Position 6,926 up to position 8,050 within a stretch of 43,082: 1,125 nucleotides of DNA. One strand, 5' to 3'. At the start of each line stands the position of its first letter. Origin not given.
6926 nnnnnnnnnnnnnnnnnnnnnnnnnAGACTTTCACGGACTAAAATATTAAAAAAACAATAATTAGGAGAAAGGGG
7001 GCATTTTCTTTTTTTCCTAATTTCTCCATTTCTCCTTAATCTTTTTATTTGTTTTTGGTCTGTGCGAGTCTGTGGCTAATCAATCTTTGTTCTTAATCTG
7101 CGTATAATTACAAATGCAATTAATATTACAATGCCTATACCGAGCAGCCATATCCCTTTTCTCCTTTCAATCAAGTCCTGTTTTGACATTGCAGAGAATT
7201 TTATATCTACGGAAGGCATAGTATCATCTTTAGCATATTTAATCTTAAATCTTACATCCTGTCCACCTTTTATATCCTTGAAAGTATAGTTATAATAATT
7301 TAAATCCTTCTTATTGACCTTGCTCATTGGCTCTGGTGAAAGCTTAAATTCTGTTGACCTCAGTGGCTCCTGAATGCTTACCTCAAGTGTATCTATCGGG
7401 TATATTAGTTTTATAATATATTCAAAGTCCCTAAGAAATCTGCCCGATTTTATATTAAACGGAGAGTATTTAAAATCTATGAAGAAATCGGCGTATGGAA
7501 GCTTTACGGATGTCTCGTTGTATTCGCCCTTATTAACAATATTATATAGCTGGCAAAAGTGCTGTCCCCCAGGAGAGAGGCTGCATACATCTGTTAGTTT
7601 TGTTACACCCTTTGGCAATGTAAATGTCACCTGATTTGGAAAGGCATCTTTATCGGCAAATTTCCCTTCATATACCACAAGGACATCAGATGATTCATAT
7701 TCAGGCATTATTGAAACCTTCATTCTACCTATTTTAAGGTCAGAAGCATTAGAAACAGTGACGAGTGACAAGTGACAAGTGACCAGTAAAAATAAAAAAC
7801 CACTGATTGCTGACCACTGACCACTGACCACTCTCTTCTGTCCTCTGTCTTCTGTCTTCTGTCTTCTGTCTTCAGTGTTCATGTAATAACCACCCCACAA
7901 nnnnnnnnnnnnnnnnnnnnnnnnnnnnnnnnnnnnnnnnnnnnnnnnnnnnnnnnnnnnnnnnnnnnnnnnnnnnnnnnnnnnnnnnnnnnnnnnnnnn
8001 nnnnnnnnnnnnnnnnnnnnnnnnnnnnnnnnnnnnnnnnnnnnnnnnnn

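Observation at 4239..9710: Eight-gene periplasmic thiol-redox / cytochrome cluster built almost entirely from non-canonical variants: candidate dedicated maturation system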

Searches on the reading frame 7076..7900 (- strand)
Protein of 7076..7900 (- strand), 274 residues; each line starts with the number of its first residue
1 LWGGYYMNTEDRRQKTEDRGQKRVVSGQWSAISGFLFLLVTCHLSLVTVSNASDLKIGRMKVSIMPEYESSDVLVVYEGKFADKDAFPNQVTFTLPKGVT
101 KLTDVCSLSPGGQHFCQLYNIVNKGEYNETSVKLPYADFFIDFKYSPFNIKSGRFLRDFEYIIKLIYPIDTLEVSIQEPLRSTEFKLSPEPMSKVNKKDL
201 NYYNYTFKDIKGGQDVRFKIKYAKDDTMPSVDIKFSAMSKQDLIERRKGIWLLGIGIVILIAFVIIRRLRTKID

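Call 3: search_protein_families(library=pfam, proteins=[window:7076-7900:-], max_evalue=0.1)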
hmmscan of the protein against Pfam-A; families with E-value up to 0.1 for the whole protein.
window:7076-7900:- (274 aa): 0 families

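Call 4: search_protein_families(library=ncbifam, proteins=[window:7076-7900:-], max_evalue=0.1)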
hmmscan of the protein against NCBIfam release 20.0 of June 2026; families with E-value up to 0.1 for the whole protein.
window:7076-7900:- (274 aa): 0 families

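Call 21: find_homologous_proteins(query=window:7076-7882:-, max_evalue=0.001)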
Query window:7076-7882:- (268 aa): 164 proteins with E <= 0.001 among 775 candidates; the best 120 are listed.
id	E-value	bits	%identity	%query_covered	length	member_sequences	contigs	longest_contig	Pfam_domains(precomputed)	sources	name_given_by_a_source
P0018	2.2e-171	586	98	99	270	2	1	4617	-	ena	-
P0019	1.3e-169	580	97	99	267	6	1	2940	-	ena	-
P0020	2.0e-150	517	88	100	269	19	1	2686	-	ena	-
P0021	8.4e-149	512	83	99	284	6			-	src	-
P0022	8.1e-147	505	88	96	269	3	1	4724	-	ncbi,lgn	-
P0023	3.0e-146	503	85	99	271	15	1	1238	-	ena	-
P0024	1.7e-142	491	82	99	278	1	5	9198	-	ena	-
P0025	1.9e-142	491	84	99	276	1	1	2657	-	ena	-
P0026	2.5e-134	464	79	96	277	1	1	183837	-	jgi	jgi:hypothetical protein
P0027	1.6e-128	445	78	92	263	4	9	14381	-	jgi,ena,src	-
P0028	4.3e-127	441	76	99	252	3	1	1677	-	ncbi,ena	ncbi:MAG: hypothetical protein AAB257_08525 [Nitrospinota bacterium]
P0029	9.5e-122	423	77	90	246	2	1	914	-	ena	-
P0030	4.1e-118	411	71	96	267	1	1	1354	-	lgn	-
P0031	5.7e-117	407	79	87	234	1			-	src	-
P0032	8.2e-114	397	68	99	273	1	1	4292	-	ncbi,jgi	-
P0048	1.1e-69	253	50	87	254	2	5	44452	-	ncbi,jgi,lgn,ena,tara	tara:strand:+ start:19889 stop:20653 length:765 start_codon:yes stop_codon:yes gene_type:complete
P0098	4.0e-58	215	47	79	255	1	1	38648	-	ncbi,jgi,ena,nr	ncbi:MAG: hypothetical protein OEV28_02675 [Nitrospirota bacterium]|nr:hypothetical protein [Nitrosp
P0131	2.7e-46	176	41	85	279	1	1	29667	-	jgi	jgi:hypothetical protein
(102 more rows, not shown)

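Call 23: find_encoding_contigs(protein=P0098, flank=9000, max_places=1)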
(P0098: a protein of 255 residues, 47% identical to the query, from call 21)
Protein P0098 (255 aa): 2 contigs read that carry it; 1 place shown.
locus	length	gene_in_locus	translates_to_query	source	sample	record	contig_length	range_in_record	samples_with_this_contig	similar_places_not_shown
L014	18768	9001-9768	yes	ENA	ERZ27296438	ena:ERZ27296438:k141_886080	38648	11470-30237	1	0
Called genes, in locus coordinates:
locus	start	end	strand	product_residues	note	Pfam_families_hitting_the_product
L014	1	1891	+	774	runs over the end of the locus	PF00912:Transgly, PF17092:PCB_OB, PF00575:S1, PF00905:Transpeptidase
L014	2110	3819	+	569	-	PF10282:Lactonase, PF21783:YNCE, PF18764:nos_propeller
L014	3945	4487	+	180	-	-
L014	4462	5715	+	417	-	PF24684:Vgb_lyase, PF01436:NHL (faint), PF07494:Reg_prop (faint), PF13449:Phytase-like (faint), PF24684:Vgb_lyase, PF08450:SGL (weak)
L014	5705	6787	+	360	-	-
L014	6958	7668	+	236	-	PF03781:FGE-sulfatase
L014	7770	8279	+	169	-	PF00578:AhpC-TSA, PF08534:Redoxin, PF13905:Thioredoxin_8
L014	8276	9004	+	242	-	-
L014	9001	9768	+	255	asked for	-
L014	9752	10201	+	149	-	PF03918:CcmH (weak)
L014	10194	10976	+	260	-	PF03781:FGE-sulfatase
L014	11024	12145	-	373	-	PF00072:Response_reg, PF02518:HATPase_c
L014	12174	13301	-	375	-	PF13188:PAS_8, PF13426:PAS_9 (weak), PF00512:HisKA, PF02518:HATPase_c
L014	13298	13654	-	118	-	PF00072:Response_reg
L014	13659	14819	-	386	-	PF13433:Peripla_BP_5 (weak), PF13458:Peripla_BP_6, PF01094:ANF_receptor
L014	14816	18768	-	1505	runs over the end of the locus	PF00989:PAS, PF13426:PAS_9, PF00989:PAS, PF08448:PAS_4, PF13426:PAS_9, PF08447:PAS_3, PF13185:GAF_2, PF00512:HisKA, +6 more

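Call 24: find_encoding_contigs(protein=P0131, flank=9000, max_places=1)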
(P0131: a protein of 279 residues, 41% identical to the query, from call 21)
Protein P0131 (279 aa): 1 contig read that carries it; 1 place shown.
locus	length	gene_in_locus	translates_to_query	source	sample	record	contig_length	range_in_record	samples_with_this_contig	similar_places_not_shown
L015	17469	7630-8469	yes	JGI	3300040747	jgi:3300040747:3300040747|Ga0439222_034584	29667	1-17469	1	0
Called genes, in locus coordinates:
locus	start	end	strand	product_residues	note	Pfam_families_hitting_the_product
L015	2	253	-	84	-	?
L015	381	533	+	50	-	-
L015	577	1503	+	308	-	PF00005:ABC_tran, PF13175:AAA_15 (faint), PF13304:AAA_21, PF13732:DrrA1-3_C (faint)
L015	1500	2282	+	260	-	PF01061:ABC2_membrane (weak), PF12679:ABC2_membrane_2, PF12698:ABC2_membrane_3, PF13346:ABC2_membrane_5 (weak)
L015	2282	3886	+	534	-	PF23357:DUF7088, PF09822:ABC_transp_aux, PF14258:DUF4350, PF23355:IFT52_GIFT (faint)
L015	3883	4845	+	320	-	PF14238:DUF4340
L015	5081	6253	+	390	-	PF13433:Peripla_BP_5, PF13458:Peripla_BP_6, PF01094:ANF_receptor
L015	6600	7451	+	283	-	-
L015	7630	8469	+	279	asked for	-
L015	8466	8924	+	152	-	PF03918:CcmH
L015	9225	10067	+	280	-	-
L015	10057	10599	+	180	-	PF08534:Redoxin, PF00578:AhpC-TSA, PF13098:Thioredoxin_2, PF00085:Thioredoxin, PF13905:Thioredoxin_8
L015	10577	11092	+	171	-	PF08534:Redoxin, PF00578:AhpC-TSA, PF00085:Thioredoxin (faint), PF13098:Thioredoxin_2, PF13905:Thioredoxin_8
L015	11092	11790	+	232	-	PF02683:DsbD_TM (weak)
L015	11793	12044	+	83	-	-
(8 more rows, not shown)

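Call 25: find_encoding_contigs(protein=P0048, flank=9000, max_places=1)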
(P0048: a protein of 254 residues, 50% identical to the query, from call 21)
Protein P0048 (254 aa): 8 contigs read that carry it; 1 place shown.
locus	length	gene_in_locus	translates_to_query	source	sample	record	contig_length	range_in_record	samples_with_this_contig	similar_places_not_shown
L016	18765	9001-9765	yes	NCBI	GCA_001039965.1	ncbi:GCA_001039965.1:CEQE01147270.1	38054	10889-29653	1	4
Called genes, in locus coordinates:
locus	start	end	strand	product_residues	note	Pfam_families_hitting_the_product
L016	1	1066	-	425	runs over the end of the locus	PF02321:OEP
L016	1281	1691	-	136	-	-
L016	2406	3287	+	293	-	PF00126:HTH_1, PF03466:LysR_substrate, PF12849:PBP_like_2 (weak), PF12727:PBP_like (weak)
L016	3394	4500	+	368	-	PF01841:Transglut_core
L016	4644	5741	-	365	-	PF00586:AIRS, PF02769:AIRS_C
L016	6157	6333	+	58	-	-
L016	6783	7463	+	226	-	-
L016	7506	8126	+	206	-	PF00578:AhpC-TSA, PF08534:Redoxin, PF13098:Thioredoxin_2 (weak), PF13905:Thioredoxin_8 (weak)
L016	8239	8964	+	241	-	-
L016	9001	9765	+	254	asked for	-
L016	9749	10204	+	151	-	PF03918:CcmH (weak)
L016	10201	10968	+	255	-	PF03781:FGE-sulfatase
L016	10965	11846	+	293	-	-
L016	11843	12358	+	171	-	PF08534:Redoxin, PF00578:AhpC-TSA, PF00085:Thioredoxin, PF13098:Thioredoxin_2 (weak), PF13905:Thioredoxin_8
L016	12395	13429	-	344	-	PF00989:PAS, PF08448:PAS_4 (weak), PF13426:PAS_9, PF00512:HisKA, PF02518:HATPase_c, PF14501:HATPase_c_5 (weak)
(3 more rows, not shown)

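Call 31: find_related_loci(query=A1, collection=genome_contigs, flank=9000)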
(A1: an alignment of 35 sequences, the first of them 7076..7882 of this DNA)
Query A1 (268 aa) in genome_contigs; peptide patterns used: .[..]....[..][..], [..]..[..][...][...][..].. (x = any residue, [..] = any of these).
252 stretches matched a pattern; 98 encode a relative of the query (tblastn E <= 1e-3); the best 80 are kept; 80 distinct loci.
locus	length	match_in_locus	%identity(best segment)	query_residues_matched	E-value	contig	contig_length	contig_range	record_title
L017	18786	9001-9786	84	1-266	4e-147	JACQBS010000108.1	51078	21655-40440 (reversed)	MAG: Nitrospinota bacterium isolate NC_groundwater_948_Pr1_S-0.2um_39_25 Montesol18-Sp2_coassembly_scaffold_753334, whol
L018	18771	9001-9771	84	1-264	8e-146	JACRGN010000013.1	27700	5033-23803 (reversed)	MAG: Nitrospinota bacterium isolate NC_groundwater_1752_Pr3_B-0.1um_39_30 SR-2_scaffold_141_46170, whole genome shotgun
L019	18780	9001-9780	69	1-265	4e-118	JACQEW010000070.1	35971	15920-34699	MAG: Nitrospinota bacterium isolate NC_groundwater_1031_Pr1_S-0.65um_41_11 Montesol18_Sp65_coassembly_scaffold_226784, w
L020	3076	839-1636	68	1-265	6e-122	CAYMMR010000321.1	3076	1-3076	MAG TPA_asm: uncultured Nitrospinota bacterium isolate binchicken_co21_483 genome assembly, contig: NODE_58562_length_30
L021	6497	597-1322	53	14-263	4e-79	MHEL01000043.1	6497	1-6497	MAG: Nitrospirae bacterium RBG_19FT_COMBO_42_15 rbg_19ft_combo_scaffold_18576, whole genome shotgun sequence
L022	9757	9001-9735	52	14-266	2e-78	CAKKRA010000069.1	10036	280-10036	Nitrospiria bacterium isolate Hainich-H32-bin128-1 genome assembly, contig: H32-bin128_1_Hain_PNK108_H32_02um_4711_lengt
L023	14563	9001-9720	50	14-261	2e-74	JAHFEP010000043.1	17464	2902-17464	MAG: Nitrospirae bacterium isolate nzgw271 NODE_2473_length_17465_cov_4.230800, whole genome shotgun sequence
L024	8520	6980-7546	57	49-240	6e-71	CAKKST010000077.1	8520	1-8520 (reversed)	Nitrospiria bacterium isolate Hainich-H51-bin250-1 genome assembly, contig: H51-bin250_1_Hain_H51_02um_R2_4079_length_85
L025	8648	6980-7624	55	26-238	5e-71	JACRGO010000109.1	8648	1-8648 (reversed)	MAG: Nitrospinota bacterium isolate NC_groundwater_1753_Pr3_B-0.1um_50_18 SR-2_scaffold_141_1803581, whole genome shotgu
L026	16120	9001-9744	46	13-262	2e-68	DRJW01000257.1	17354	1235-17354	MAG TPA_asm: Nitrospirae bacterium isolate HyVt-426 HyVt-426_k95_25807, whole genome shotgun sequence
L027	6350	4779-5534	43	6-262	6e-68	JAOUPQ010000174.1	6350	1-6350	MAG: Nitrospinota bacterium isolate 8_1_Oct_SF_Bin59 8_1_Oct_SF_Bin59_scaffold_13616_c1, whole genome shotgun sequence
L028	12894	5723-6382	49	42-262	5e-67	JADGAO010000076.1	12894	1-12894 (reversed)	MAG: Nitrospinota bacterium isolate nNGHbin12 nNGH_bin12_NODE_76_length_12894_cov_7.074772, whole genome shotgun sequenc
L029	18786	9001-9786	43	7-266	3e-66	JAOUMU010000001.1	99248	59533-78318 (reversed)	MAG: Nitrospinota bacterium isolate 8_1_July_SF_Bin48 8_1_July_SF_Bin48_scaffold_45_c1, whole genome shotgun sequence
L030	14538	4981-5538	54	45-233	1e-65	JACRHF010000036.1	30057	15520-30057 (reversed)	MAG: Nitrospirae bacterium isolate NC_groundwater_1770_Pr3_B-0.1um_51_186 SR-2_scaffold_141_1216192, whole genome shotgu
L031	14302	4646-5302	49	44-264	2e-65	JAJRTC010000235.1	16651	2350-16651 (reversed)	MAG: Nitrospirae bacterium isolate Dive96_bin1.228 k141_4582253, whole genome shotgun sequence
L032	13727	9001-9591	51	48-247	3e-64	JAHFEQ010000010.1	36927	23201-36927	MAG: Nitrospirae bacterium isolate nzgw272 NODE_756_length_36928_cov_6.344473, whole genome shotgun sequence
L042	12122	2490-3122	47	26-236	2e-61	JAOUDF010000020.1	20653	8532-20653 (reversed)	MAG: Nitrospirota bacterium isolate 4_1_Jan_SF_Bin16 4_1_Jan_SF_Bin16_scaffold_854_c1, whole genome shotgun sequence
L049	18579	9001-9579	50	44-237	6e-58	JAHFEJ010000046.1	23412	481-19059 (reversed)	MAG: Nitrospinales bacterium isolate nzgw266 NODE_613_length_23413_cov_3.561309, whole genome shotgun sequence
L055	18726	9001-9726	38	20-258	2e-55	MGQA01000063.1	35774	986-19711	MAG: Deltaproteobacteria bacterium GWF2_42_12 gwf2_scaffold_2836, whole genome shotgun sequence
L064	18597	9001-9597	45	23-232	1e-52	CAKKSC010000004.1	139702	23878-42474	Desulfuromonadales bacterium isolate Hainich-H52-bin013-1 genome assembly, contig: H52-bin013_1_Hain_H52_02um_R1_7_lengt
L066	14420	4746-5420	41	48-258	7e-52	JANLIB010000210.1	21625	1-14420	MAG: Gallionella sp. isolate S40-4 k99_375449, whole genome shotgun sequence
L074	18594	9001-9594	41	42-234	1e-50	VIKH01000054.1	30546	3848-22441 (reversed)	MAG: Gallionellaceae bacterium isolate X1_MetaBAT.29 scaffold_1847, whole genome shotgun sequence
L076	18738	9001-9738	40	39-265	1e-50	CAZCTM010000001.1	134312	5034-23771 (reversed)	MAG TPA_asm: uncultured Zetaproteobacteria bacterium isolate SRP216583_co1_172 genome assembly, contig: NODE_31_length_1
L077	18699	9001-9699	39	48-266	2e-50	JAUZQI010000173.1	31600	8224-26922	MAG: Mariprofundus sp. isolate 11ROV6_HD102-AMOR20_M1281 AMOR20_M1281_contig173, whole genome shotgun sequence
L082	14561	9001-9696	40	49-266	3e-50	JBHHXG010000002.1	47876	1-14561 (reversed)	MAG: Mariprofundaceae bacterium isolate D_2_bin.31 NODE_127_length_47876_cov_12.022396, whole genome shotgun sequence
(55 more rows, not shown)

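Call 33: predict_structure(alignment_id=A1)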
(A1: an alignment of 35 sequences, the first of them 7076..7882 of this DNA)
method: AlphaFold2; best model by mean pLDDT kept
length: 268 residues; sequences in the alignment: 35
mean_pLDDT: 84.9   pTM: 0.70
mean pLDDT of the five models: 84.9, 83.9, 83.9, 82.5, 82.2
residues with pLDDT >= 90: 177; 70-90: 33; 50-70: 38; < 50: 20
segments of 3 or more residues with pLDDT < 50: 1-3, 8-11, 13-19, 41-44
pLDDT, mean of each block of 10 residues (from residue 1): 48 48 61 63 63 98 95 94 94 94 92 95 95 96 84 96 98 96 98 96 97 96 81 54 80 96 82
secondary structure, 60 per line:
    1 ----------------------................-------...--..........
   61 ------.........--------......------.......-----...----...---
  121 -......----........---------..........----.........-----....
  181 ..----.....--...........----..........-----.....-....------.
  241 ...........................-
elements in order: H23-38 E51-60 E67-75 E84-89 E96-102 E108-110 E115-117 E122-127 E132-139 E149-158 E163-171 E177-182 E187-191 E194-204 E209-218 H224-228 H230-233 H240-267

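Call 38: fold_search(model_id=the predicted structure, library=pdb)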
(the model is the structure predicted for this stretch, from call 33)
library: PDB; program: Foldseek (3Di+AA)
matches with E <= 10: 1455; with E <= 0.001: 81
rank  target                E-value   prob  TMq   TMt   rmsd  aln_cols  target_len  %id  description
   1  3kd4_A                8.9e-06  1.00  0.39  0.24   6.2       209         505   11  CRYSTAL STRUCTURE OF A PUTATIVE PROTEASE (BDI_1141) FROM PARABACTEROIDES DISTASONIS ATCC 8503 AT 2.00 A RESOLUTION (released 2009-11-24)
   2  5cu5_A                9.9e-06  1.00  0.40  0.15   6.3       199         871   10  Crystal structure of ERAP2 without catalytic Zn(II) atom (released 2015-09-23)
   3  6s7o_E                1.7e-05  1.00  0.45  0.24   7.2       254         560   12  Cryo-EM structure of human oligosaccharyltransferase complex OST-A (released 2019-12-18)
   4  7nup_D                1.9e-05  1.00  0.40  0.14   6.2       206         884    9  Endoplasmic reticulum aminopeptidase 2 complexed with a mixed hydroxamic and sulfonyl ligand (released 2022-06-22)
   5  8pn9_E                2.0e-05  1.00  0.46  0.24   7.5       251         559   12  Structure of human oligosaccharyltransferase OST-A complex bound to NGI-1 (released 2024-05-08)
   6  5ab0_C                2.2e-05  1.00  0.41  0.15   6.2       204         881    8  Crystal structure of aminopeptidase ERAP2 with ligand (released 2015-09-30)
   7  4e36_A                2.2e-05  1.00  0.39  0.14   6.4       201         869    8  Crystal structure of the human Endoplasmic Reticulum Aminopeptidase 2 variant N392K (released 2012-08-29)
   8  6t6r                  2.9e-05  1.00  0.39  0.15   6.4       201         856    6  Human endoplasmic reticulum aminopeptidase 1 (ERAP1) in complex with (4aR,5S,6R,8S,8aR)-5-(2-(Furan-3-yl)ethyl)-8-hydrox (released 2020-03-18)
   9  5cu5_B                3.0e-05  1.00  0.40  0.15   6.2       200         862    9  Crystal structure of ERAP2 without catalytic Zn(II) atom (released 2015-09-23)
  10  4jbs_B                3.3e-05  1.00  0.40  0.15   6.2       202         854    8  Crystal structure of the human Endoplasmic Reticulum Aminopeptidase 2 in complex with PHOSPHINIC PSEUDOTRIPEPTIDE inhi (released 2013-12-11)
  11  5mj6_B                3.3e-05  1.00  0.38  0.14   6.9       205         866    9  Ligand-induced conformational change of Insulin-regulated aminopeptidase: insights on catalytic mechanism and active s (released 2017-04-05)
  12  4e36_B                3.5e-05  1.00  0.37  0.14   6.4       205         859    8  Crystal structure of the human Endoplasmic Reticulum Aminopeptidase 2 variant N392K (released 2012-08-29)
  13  8cgp_A                4.1e-05  1.00  0.39  0.14   6.7       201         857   11  Insulin regulated aminopeptidase (IRAP) in complex with an allosteric aryl sulfonamide inhibitor (released 2024-01-31)
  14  5mj6_A                4.1e-05  1.00  0.37  0.14   6.9       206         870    9  Ligand-induced conformational change of Insulin-regulated aminopeptidase: insights on catalytic mechanism and active s (released 2017-04-05)
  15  6ydx_B                4.4e-05  1.00  0.38  0.14   6.4       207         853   12  Insulin-regulated aminopeptidase complexed with a macrocyclic peptidic inhibitor (released 2020-07-22)
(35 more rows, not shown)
